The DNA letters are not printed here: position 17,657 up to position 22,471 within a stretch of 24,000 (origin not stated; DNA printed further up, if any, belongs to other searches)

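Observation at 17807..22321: Single 1504-aa gene with nuclease, STAND-like NTPase and long unknown C-terminus: candidate NLR/Avs-like antiphage system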

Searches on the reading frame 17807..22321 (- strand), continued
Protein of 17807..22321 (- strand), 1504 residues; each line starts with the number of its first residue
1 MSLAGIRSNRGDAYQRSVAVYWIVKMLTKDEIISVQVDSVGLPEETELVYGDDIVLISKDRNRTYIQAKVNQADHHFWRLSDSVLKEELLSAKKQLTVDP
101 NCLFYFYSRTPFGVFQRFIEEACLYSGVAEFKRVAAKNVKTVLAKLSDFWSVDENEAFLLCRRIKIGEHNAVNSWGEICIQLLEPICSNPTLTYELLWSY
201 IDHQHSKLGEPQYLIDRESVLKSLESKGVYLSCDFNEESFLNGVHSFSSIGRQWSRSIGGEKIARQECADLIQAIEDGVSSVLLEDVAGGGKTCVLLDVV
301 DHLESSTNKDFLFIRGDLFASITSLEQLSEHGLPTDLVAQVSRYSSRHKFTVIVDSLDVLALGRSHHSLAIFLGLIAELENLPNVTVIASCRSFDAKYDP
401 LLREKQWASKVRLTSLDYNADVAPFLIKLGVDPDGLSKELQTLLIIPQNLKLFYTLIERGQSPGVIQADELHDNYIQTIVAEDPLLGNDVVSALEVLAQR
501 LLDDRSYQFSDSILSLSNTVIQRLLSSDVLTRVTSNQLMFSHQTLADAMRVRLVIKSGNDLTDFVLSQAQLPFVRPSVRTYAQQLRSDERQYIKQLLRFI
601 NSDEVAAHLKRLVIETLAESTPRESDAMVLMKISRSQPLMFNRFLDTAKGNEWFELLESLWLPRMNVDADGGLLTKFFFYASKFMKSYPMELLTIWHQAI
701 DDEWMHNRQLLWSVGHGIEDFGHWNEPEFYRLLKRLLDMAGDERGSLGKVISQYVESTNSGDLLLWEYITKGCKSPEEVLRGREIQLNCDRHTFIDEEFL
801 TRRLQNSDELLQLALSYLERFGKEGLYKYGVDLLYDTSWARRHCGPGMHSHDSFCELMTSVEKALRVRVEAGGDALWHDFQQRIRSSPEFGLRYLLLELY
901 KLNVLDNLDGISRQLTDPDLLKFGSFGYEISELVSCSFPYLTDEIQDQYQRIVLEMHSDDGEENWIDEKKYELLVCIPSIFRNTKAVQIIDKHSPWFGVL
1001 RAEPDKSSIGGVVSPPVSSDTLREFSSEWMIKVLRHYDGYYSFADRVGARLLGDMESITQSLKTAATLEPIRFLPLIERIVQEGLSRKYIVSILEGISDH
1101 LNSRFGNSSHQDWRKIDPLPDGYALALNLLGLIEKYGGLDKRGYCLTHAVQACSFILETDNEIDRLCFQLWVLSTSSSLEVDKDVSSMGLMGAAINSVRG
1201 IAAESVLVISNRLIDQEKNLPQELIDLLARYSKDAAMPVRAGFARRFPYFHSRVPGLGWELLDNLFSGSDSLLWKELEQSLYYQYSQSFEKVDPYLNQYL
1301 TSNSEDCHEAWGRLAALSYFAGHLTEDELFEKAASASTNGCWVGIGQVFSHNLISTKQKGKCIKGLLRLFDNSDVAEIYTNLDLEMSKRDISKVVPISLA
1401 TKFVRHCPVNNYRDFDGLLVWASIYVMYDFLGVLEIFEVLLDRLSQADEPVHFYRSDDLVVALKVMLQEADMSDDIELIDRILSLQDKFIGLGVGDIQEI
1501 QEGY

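Call 51: find_encoding_contigs(protein=P0121, flank=10000, max_places=2)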
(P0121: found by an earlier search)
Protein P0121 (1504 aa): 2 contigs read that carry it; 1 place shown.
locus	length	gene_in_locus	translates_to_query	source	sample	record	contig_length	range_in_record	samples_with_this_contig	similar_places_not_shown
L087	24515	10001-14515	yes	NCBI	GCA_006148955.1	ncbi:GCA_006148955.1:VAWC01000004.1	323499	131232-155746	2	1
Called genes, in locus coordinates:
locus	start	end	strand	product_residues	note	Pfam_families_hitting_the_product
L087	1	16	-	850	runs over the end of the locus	PF07992:Pyr_redox_2, PF13738:Pyr_redox_3, PF00070:Pyr_redox, PF18267:Rubredoxin_C, PF04324:Fer2_BFD, PF03460:NIR_SIR_ferr, PF01077:NIR_SIR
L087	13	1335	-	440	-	PF07992:Pyr_redox_2, PF01266:DAO (faint), PF13738:Pyr_redox_3 (weak), PF00070:Pyr_redox, PF18267:Rubredoxin_C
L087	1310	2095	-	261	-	PF00005:ABC_tran, PF13304:AAA_21 (faint)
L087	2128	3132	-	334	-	PF00528:BPD_transp_1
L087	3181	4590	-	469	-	PF13379:NMT1_2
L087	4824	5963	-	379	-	PF13379:NMT1_2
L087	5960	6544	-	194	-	PF00072:Response_reg, PF03861:ANTAR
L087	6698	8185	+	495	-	PF00749:tRNA-synt_1c, PF19269:Anticodon_2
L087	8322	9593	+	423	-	PF08448:PAS_4, PF13596:PAS_10 (faint), PF00989:PAS, PF13188:PAS_8 (weak), PF13426:PAS_9 (weak), PF00990:GGDEF, PF22335:Cas10-Cmr2_palm2 (weak)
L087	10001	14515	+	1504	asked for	-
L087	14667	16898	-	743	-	PF03971:IDH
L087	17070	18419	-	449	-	PF06123:CreD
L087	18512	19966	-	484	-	PF00672:HAMP (weak), PF00512:HisKA, PF02518:HATPase_c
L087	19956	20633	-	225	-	PF00072:Response_reg, PF00486:Trans_reg_C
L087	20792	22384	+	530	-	PF00005:ABC_tran, PF02463:SMC_N (faint), PF03193:RsgA_GTPase (faint), PF13175:AAA_15 (faint), PF13476:AAA_23 (faint), PF13555:AAA_29 (faint), PF12848:ABC_tran_Xtn, PF00005:ABC_tran, +2 more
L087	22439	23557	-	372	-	PF01966:HD, PF13487:HD_5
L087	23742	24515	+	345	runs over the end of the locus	PF01979:Amidohydro_1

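Call 61: search_protein_families(library=padloc, alignment_id=A4, max_evalue=0.01)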
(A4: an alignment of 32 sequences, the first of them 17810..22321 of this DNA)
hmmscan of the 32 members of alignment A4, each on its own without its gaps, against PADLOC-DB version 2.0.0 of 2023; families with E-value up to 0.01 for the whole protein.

A. member 1, window:17810-22321:- (1504 aa): 3 families
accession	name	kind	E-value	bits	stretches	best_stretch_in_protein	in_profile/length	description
PDLC03848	LmuA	-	4.6e-06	25.2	1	11-230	15-227/373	-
PDLC00173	HamA1|HamA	-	0.00081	16.1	1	5-82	12-80/539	DUF1837 domain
PDLC00153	HamA1|HamA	-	0.0032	14.3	1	5-85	8-75/541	DUF1837 domain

B. families by the number of members that match (of 32 scanned): 21 families
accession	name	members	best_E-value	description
PDLC03848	LmuA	22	2.7e-11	-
PDLC04702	PDC-M54A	17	5.7e-14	-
PDLC04700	PDC-M54A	10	3.6e-19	-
PDLC00153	HamA1|HamA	8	0.00013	DUF1837 domain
PDLC00268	PtuA1|PtuA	5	1.5e-05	AAA ATPase domain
PDLC00915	TRIP13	5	0.00067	TRIP13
PDLC00173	HamA1|HamA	4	4.4e-05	DUF1837 domain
PDLC02372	Nhi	4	0.001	-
PDLC02350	AbiO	4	0.0026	AbiO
PDLC00198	HamA2|HamA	3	0.0028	DUF1837 domain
PDLC04787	PDC-S01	1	7.4e-05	-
PDLC04140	mad8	1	9e-05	mads_8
PDLC02164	Avs2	1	0.00051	-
PDLC00104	GajB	1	0.002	UrvD helicase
PDLC02162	Avs2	1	0.0025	-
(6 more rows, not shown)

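Call 62: search_protein_families(library=pfam, alignment_id=A4, max_evalue=0.01)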
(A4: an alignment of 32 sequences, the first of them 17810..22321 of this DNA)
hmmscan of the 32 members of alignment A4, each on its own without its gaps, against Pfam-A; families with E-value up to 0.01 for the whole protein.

A. member 1, window:17810-22321:- (1504 aa): 0 families

B. families by the number of members that match (of 32 scanned): 21 families
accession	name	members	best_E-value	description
PF00004.35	AAA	15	1.3e-07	ATPase family associated with various cellular activities (AAA)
PF13191.12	AAA_16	9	2e-06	AAA ATPase domain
PF25199.1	nSTAND_NTPase5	9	3e-06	Novel STAND NTPase 5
PF05729.18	NACHT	8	2.3e-07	NACHT domain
PF24883.2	NPHP3_N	7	6.5e-05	Nephrocystin 3, N-terminal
PF13401.12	AAA_22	6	9e-05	AAA domain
PF14130.12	Cap4_nuclease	4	0.00018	Cap4, dsDNA endonuclease domain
PF04851.21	ResIII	3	0.00052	Type III restriction enzyme, res subunit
PF13245.12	AAA_19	3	0.00066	AAA domain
PF09848.15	SLFN-g3_helicase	3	0.0019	Schlafen group 3, DNA/RNA helicase domain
PF13238.12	AAA_18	3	0.0027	AAA domain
PF13481.12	AAA_25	2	0.0017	AAA domain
PF06414.18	Zeta_toxin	2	0.0027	Zeta toxin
PF08433.16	KTI12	1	0.0025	Chromatin associated protein KTI12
PF13604.12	AAA_30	1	0.0036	AAA domain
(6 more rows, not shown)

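Call 65: search_protein_families(library=padloc, proteins=[P0113, P0097, P0032, P0005], max_evalue=0.01)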
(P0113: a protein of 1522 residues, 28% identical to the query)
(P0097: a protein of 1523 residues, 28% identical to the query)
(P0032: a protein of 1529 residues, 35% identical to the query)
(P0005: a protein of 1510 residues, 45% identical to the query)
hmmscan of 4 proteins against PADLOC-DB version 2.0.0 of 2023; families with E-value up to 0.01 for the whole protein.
P0113 (1522 aa): 2 families
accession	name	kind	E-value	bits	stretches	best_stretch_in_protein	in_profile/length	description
PDLC03848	LmuA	-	0.00019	19.9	1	11-239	15-230/373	-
PDLC00915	TRIP13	-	0.0061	14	0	260-369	44-151/302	TRIP13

P0097 (1523 aa): 3 families
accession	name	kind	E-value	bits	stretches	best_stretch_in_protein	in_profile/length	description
PDLC00268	PtuA1|PtuA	-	1.5e-05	22.6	1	272-347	19-95/411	AAA ATPase domain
PDLC04787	PDC-S01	-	7.4e-05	19.8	1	260-344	9-88/412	-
PDLC00915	TRIP13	-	0.0014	16.1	1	281-369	66-151/302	TRIP13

P0032 (1529 aa): 2 families
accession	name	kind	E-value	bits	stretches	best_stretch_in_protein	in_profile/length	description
PDLC03848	LmuA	-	1.2e-10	40.3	1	8-233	11-225/373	-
PDLC01925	CARF6--CARF_STK_AAA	-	0.01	11.6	0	737-786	788-837/1187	-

P0005 (1510 aa): 4 families
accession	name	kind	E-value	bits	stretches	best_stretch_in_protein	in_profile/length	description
PDLC04700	PDC-M54A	-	1e-10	37.3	1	435-631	486-702/1657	-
PDLC04702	PDC-M54A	-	3.7e-08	29.3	1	437-651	489-711/1621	-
PDLC03848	LmuA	-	2.1e-07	29.6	1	11-218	15-219/373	-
PDLC00153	HamA1|HamA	-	0.0057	13.5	1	5-83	8-73/541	DUF1837 domain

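Call 66: find_related_loci(query=L087:8322-9593:+, collection=metagenome_contigs, flank=10000)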
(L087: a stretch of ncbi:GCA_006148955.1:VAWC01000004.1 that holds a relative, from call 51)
Query L087:8322-9593:+ (423 aa) in metagenome_contigs; peptide patterns used: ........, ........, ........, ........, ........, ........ (x = any residue, [..] = any of these).
398 stretches matched a pattern; 273 encode a relative of the query (tblastn E <= 1e-3); the best 80 are kept; 80 distinct loci.
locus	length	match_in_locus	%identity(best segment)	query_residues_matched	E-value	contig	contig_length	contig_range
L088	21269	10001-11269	96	1-423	0e+0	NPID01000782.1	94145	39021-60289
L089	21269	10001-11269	96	1-423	0e+0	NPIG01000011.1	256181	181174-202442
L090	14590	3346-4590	61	1-420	1e-173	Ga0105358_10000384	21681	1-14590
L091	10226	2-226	97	349-423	1e-40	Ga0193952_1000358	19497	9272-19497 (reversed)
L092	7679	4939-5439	43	256-423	3e-38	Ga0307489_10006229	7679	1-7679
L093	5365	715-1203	43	260-423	3e-37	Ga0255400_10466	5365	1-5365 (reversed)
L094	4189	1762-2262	42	256-423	1e-36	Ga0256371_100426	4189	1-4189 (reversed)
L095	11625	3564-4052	44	260-423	8e-36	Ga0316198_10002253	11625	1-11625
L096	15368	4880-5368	44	260-423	1e-35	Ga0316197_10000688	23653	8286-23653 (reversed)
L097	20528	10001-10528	39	248-420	2e-34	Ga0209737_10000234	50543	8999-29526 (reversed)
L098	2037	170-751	37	232-423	3e-34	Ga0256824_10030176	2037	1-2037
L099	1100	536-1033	42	259-420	3e-35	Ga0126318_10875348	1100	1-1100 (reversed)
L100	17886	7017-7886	31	132-421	5e-33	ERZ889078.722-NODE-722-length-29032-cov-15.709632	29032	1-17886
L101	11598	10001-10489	41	260-423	4e-33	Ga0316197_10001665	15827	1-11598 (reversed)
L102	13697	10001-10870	31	132-421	5e-33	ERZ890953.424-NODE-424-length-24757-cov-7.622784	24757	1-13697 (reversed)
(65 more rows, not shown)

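Call 67: find_related_loci(query=A4, collection=viral_contigs, flank=10000)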
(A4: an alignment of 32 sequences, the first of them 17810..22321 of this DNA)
Query A4 (1504 aa) in viral_contigs; peptide patterns used: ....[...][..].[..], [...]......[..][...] (x = any residue, [..] = any of these).
61 stretches matched a pattern; 4 encode a relative of the query (tblastn E <= 1e-3); 4 distinct loci.
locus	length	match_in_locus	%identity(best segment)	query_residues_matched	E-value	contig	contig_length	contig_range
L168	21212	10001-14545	27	1-1499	2e-168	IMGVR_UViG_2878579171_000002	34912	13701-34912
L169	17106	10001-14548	27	1-1499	6e-164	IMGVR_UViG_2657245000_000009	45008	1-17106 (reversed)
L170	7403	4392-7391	28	1-986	1e-95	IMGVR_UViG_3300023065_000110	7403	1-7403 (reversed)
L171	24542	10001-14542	27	1-1497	7e-169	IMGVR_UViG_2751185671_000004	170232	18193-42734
